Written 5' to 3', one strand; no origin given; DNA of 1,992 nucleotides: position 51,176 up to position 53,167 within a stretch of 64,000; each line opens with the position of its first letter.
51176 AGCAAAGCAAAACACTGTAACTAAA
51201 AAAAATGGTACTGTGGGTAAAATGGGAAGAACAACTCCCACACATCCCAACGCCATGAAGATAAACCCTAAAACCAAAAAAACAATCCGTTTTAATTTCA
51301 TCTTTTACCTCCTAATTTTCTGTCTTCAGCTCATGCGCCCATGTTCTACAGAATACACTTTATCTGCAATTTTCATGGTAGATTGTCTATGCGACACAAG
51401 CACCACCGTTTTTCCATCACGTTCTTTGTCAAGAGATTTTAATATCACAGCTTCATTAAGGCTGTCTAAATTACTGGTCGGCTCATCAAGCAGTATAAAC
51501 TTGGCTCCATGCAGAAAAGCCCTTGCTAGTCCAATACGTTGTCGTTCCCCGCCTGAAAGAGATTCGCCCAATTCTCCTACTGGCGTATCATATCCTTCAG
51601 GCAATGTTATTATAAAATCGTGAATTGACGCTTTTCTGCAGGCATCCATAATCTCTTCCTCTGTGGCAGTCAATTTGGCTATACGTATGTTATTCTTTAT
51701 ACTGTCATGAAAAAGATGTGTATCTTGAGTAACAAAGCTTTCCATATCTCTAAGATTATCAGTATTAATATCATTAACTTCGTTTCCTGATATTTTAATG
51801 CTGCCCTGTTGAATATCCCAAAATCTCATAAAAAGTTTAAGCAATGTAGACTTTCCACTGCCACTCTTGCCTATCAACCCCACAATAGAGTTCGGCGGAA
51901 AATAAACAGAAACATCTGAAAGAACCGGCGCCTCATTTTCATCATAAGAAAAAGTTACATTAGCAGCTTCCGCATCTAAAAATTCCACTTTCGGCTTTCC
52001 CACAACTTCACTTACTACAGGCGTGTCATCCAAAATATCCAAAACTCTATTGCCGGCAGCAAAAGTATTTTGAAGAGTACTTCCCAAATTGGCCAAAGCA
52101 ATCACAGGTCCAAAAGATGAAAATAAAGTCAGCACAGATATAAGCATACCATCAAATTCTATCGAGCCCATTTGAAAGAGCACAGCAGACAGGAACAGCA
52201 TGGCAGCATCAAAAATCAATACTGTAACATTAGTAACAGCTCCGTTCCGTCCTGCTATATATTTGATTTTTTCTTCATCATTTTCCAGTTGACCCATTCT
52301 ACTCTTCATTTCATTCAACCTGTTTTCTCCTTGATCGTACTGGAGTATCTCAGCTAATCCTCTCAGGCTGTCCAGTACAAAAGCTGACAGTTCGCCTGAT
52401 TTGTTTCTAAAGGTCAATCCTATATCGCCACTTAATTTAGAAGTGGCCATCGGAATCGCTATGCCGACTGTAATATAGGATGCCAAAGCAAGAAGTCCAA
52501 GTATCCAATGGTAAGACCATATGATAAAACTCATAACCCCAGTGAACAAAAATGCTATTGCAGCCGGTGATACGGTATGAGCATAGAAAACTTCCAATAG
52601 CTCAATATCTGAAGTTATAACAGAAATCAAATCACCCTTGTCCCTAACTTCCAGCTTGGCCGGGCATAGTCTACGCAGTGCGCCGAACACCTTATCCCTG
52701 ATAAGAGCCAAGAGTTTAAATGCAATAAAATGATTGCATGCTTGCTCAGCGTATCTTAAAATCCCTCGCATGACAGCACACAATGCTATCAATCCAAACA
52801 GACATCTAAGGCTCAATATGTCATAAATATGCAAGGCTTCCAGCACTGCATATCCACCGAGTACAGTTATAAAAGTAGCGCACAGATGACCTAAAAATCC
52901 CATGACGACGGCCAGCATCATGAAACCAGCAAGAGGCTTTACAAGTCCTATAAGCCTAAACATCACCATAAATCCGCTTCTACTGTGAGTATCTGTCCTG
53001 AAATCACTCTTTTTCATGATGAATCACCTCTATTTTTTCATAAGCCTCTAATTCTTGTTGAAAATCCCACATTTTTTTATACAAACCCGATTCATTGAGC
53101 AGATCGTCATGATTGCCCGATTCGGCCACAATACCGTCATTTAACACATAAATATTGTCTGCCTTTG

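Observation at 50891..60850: Eight-gene operon linking NEAT-like surface proteins, a heme/iron-complex ABC importer, a CydDC-like exporter pair and YbaN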

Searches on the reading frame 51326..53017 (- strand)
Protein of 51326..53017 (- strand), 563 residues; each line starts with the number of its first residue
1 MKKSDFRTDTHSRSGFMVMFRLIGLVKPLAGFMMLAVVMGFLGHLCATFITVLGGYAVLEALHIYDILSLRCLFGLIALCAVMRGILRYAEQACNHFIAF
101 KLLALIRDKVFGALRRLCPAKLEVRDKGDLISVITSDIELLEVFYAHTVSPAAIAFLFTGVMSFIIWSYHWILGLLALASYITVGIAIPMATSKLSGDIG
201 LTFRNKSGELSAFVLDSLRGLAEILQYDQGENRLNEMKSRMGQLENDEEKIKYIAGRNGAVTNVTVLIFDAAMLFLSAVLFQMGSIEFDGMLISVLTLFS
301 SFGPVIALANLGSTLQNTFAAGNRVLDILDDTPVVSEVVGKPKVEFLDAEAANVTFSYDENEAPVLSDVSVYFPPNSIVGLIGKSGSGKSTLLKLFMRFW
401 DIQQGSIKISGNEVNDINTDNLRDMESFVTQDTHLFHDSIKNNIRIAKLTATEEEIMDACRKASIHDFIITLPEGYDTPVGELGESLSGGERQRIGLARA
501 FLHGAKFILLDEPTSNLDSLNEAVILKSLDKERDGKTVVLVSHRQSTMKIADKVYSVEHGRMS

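Call 4: search_protein_families(library=pfam, proteins=[window:51326-53017:-], max_evalue=0.01)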
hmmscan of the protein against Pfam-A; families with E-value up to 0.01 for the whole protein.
window:51326-53017:- (563 aa): 6 families
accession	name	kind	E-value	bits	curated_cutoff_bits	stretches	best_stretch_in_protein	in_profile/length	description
PF00005.33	ABC_tran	-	8.2e-30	104.6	25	1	366-515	1-137/137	ABC transporter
PF00664.28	ABC_membrane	-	2.7e-10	40.8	28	1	66-299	34-270/274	ABC transporter transmembrane region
PF02463.25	SMC_N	-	1.7e-07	31.3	40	1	442-559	109-213/220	RecF/RecN/SMC N terminal domain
PF13304.12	AAA_21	-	5e-07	30.5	27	1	378-445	1-71/304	AAA domain, putative AbiEii toxin, Type IV TA system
PF13555.12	AAA_29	-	0.0047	17.1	27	0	371-393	17-39/61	P-loop containing region of AAA domain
PF09818.15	ABC_ATPase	-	0.0088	15.5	23.2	0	459-518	131-189/283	P-loop domain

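Call 5: search_protein_families(library=ncbifam, proteins=[window:51326-53017:-], max_evalue=0.01)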
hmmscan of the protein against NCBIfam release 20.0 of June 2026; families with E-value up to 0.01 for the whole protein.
window:51326-53017:- (563 aa): 188 families (the best 25 are shown)
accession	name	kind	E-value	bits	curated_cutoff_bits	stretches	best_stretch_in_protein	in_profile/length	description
TIGR02868.1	CydC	equivalog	7.2e-93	312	329.05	1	21-544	3-529/530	thiol reductant ABC exporter subunit CydC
NF008364.0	PRK11160.1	equivalog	6e-86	289.3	630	1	80-562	69-552/575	heme ABC transporter ATP-binding protein/permease CydC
TIGR02857.1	CydD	equivalog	4e-80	270.3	435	1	32-555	4-527/529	thiol reductant ABC exporter subunit CydD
TIGR02203.1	MsbA_lipidA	equivalog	8.4e-80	268.9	602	1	20-562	3-546/572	lipid A export permease/ATP-binding protein MsbA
NF008381.0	PRK11176.1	equivalog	2.5e-73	247.4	867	1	14-562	8-556/582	lipid A ABC transporter ATP-binding protein/permease MsbA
NF045513.1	HepA_fam_ABC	equivalog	2.1e-70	237.9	725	1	74-562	98-586/610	heterocyst formation ABC transporter subunit HepA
TIGR02204.1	MsbA_rel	hypoth_equivalog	3.2e-70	237.4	780.4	1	77-562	67-552/576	ABC transporter, permease/ATP-binding protein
TIGR03375.1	type_I_sec_LssB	subfamily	8.7e-70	235.8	693.1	1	83-562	201-679/696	type I secretion system permease/ATPase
NF052233.1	CphA_assoc_ABC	equivalog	2.5e-66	224.6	880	1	68-562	227-720/766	cyanophycin metabolism-associated ABC transporter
TIGR03796.1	NHLM_micro_ABC1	equivalog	8.8e-65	219.2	853.3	1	21-562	144-689/710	NHLP family bacteriocin export ABC transporter peptidase/permease/ATPase subunit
TIGR01846.1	type_I_sec_HlyB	subfamily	6.1e-64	216.5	725.55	1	109-562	217-669/694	type I secretion system permease/ATPase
TIGR01842.1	type_I_sec_PrtD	subfamily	1.1e-62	212.4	510.15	1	46-562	14-531/544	type I secretion system permease/ATPase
NF010178.0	PRK13657.1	equivalog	1.1e-60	205.8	733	1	206-562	190-547/588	glucan ABC transporter ATP-binding protein/ permease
NF008055.0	PRK10789.1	equivalog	1.3e-60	205.5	845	1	69-562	55-548/590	SmdA family multidrug ABC transporter permease/ATP-binding protein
NF008379.0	PRK11174.1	equivalog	1.7e-59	202.1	684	1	32-562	23-561/588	heme ABC transporter permease/ATP-binding protein CydD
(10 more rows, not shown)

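Call 33: search_solved_structures(query=window:51326-53017:-, max_evalue=1e-30, show_alignments=1)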
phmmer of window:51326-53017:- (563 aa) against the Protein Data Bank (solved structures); distinct sequences matched with E-value up to 1e-30: 252 (the best 60 are shown).
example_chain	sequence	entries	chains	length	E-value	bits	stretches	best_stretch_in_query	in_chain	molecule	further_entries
6ujw_A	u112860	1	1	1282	4.3e-98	332.5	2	99-558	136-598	ATP-dependent translocase ABCB1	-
7zka_A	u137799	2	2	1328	5.1e-98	332.2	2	98-558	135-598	ATP-dependent translocase ABCB1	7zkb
7zk4_A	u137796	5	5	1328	8.7e-98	331.5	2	154-562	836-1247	ATP-dependent translocase ABCB1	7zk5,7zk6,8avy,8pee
6q81_A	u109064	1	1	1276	9.9e-98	331.3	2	99-558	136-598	P-glycoprotein (ABCB1)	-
5kpi_A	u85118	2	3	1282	1e-97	331.3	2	99-558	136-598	Multidrug resistance protein 1A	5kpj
4m2s_A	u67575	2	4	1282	1e-97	331.3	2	99-558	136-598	Multidrug resistance protein 1A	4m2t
4ksb_A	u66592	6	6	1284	1e-97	331.3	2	99-558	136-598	Multidrug resistance protein 1A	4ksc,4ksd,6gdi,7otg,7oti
3g60_A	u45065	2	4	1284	1e-97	331.3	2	99-558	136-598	Multidrug resistance protein 1a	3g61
4q9h_A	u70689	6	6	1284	1e-97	331.3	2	99-558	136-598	Multidrug resistance protein 1A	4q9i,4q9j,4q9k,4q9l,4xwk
7zk9_A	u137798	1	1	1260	1.2e-97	331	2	98-558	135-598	ATP-dependent translocase ABCB1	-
7zk8_A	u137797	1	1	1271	1.3e-97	331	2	98-558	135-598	ATP-dependent translocase ABCB1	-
6ujp_A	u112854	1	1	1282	1.3e-97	330.9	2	99-558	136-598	ATP-dependent translocase ABCB1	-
6ujr_A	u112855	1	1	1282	1.4e-97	330.8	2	99-558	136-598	ATP-dependent translocase ABCB1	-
6ujs_A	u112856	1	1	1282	1.4e-97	330.8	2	99-558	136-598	ATP-dependent translocase ABCB1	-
4m1m_A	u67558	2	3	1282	1.4e-97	330.8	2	99-558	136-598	Multidrug resistance protein 1A | ATP-dependent translocase ABCB1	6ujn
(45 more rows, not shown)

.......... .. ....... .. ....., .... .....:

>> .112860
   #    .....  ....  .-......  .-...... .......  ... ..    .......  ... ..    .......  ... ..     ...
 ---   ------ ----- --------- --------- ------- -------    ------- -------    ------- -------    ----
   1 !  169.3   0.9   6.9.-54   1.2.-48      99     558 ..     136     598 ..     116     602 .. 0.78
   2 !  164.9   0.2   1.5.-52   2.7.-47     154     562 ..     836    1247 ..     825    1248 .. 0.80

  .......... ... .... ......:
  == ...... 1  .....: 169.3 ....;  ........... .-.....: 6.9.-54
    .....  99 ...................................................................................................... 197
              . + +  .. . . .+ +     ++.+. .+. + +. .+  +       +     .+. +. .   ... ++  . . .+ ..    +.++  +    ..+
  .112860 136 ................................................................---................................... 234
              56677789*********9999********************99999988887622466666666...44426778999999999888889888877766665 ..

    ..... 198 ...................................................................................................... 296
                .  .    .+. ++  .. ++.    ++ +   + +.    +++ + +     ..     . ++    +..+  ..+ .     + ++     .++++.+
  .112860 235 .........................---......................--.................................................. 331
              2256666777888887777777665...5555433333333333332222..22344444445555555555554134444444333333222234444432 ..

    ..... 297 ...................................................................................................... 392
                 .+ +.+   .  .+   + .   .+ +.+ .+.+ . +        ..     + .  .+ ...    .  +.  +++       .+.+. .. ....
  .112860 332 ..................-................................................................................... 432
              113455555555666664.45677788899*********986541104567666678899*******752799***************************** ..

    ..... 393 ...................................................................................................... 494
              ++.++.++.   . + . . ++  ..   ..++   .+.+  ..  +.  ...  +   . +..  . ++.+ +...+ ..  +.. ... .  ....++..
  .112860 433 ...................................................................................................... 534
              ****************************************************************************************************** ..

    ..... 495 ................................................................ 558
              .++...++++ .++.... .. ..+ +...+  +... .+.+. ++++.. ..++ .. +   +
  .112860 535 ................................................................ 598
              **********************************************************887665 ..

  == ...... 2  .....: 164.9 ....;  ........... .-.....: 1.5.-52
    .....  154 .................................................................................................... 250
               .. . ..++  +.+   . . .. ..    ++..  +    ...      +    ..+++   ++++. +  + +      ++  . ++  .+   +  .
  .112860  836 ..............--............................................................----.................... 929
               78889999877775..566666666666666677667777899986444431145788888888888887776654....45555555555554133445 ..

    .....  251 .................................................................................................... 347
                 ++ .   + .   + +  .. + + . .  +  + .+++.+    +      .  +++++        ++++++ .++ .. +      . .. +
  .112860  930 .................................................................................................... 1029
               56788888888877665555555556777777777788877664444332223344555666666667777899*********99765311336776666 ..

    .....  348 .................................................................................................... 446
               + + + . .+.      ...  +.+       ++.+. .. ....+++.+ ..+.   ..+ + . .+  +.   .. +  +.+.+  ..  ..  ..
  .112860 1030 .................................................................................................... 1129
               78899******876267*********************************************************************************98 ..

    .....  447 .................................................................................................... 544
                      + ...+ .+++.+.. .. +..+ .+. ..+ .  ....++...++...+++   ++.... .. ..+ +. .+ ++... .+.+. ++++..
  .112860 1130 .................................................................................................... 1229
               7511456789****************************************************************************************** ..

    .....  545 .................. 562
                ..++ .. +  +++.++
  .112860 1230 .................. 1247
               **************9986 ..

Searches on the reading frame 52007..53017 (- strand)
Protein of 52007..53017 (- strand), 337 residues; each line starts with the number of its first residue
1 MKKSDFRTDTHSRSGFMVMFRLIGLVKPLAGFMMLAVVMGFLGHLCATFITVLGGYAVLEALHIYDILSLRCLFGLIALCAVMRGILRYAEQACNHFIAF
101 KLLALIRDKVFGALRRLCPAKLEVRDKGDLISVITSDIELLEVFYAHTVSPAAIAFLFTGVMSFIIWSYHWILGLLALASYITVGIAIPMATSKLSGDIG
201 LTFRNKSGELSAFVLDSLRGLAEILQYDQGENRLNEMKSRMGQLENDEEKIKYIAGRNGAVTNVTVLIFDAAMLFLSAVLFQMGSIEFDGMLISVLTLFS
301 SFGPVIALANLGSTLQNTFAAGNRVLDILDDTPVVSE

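Call 35: search_solved_structures(query=window:52007-53017:-, max_evalue=0.001, show_alignments=2)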
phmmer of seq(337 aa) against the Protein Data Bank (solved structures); distinct sequences matched with E-value up to 0.001: 32.
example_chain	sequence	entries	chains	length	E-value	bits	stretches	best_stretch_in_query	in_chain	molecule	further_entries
8gk7_A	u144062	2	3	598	3e-09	39.9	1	9-330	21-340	Lipid A export ATP-binding/permease protein MsbA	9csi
6bpl_A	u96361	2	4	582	5.8e-08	35.6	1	80-331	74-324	Lipid A export ATP-binding/permease protein MsbA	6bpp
3b5w_A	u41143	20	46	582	5.8e-08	35.6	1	80-331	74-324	Lipid A export ATP-binding/permease protein msbA | ATP-dependent lipid A-core flippase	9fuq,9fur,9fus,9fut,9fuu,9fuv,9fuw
7bcw_A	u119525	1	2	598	5.9e-08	35.6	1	79-331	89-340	ATP-dependent lipid A-core flippase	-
5ttp_A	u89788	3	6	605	6.1e-08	35.6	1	79-331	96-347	Lipid A export ATP-binding/permease protein MsbA | ATP-dependent lipid A-core flippase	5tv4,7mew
7ph2_A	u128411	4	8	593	6.4e-08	35.5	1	79-331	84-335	ATP-dependent lipid A-core flippase | ATP-binding transport protein multicopy suppressor of htrB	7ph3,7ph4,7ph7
7sel_A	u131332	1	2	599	6.6e-08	35.4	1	79-331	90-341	ATP-dependent lipid A-core flippase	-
6uz2_A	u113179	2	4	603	6.7e-08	35.4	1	79-331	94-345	Lipid A export ATP-binding/permease protein MsbA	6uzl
8dmm_A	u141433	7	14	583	6.8e-08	35.4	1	80-331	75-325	ATP-binding transport protein MsbA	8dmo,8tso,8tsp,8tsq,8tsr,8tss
9fuz_B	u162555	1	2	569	8.3e-08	35.1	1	80-331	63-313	ATP-dependent lipid A-core flippase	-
3b5y_A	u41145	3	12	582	1.1e-07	34.7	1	79-331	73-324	Lipid A export ATP-binding/permease protein msbA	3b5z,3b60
7met_A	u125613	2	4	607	1.3e-07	34.5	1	15-330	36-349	ATP-dependent lipid A-core flippase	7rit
6bl6_A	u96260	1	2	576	1.3e-07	34.5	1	79-331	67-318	Lipid A export ATP-binding/permease protein MsbA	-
6o30_A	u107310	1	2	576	1.4e-07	34.3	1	80-331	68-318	Lipid A export ATP-binding/permease protein MsbA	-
6p6i_A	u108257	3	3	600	3.8e-07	33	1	17-237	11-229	inner membrane ABC-transporter | ABC transporter ATP-binding protein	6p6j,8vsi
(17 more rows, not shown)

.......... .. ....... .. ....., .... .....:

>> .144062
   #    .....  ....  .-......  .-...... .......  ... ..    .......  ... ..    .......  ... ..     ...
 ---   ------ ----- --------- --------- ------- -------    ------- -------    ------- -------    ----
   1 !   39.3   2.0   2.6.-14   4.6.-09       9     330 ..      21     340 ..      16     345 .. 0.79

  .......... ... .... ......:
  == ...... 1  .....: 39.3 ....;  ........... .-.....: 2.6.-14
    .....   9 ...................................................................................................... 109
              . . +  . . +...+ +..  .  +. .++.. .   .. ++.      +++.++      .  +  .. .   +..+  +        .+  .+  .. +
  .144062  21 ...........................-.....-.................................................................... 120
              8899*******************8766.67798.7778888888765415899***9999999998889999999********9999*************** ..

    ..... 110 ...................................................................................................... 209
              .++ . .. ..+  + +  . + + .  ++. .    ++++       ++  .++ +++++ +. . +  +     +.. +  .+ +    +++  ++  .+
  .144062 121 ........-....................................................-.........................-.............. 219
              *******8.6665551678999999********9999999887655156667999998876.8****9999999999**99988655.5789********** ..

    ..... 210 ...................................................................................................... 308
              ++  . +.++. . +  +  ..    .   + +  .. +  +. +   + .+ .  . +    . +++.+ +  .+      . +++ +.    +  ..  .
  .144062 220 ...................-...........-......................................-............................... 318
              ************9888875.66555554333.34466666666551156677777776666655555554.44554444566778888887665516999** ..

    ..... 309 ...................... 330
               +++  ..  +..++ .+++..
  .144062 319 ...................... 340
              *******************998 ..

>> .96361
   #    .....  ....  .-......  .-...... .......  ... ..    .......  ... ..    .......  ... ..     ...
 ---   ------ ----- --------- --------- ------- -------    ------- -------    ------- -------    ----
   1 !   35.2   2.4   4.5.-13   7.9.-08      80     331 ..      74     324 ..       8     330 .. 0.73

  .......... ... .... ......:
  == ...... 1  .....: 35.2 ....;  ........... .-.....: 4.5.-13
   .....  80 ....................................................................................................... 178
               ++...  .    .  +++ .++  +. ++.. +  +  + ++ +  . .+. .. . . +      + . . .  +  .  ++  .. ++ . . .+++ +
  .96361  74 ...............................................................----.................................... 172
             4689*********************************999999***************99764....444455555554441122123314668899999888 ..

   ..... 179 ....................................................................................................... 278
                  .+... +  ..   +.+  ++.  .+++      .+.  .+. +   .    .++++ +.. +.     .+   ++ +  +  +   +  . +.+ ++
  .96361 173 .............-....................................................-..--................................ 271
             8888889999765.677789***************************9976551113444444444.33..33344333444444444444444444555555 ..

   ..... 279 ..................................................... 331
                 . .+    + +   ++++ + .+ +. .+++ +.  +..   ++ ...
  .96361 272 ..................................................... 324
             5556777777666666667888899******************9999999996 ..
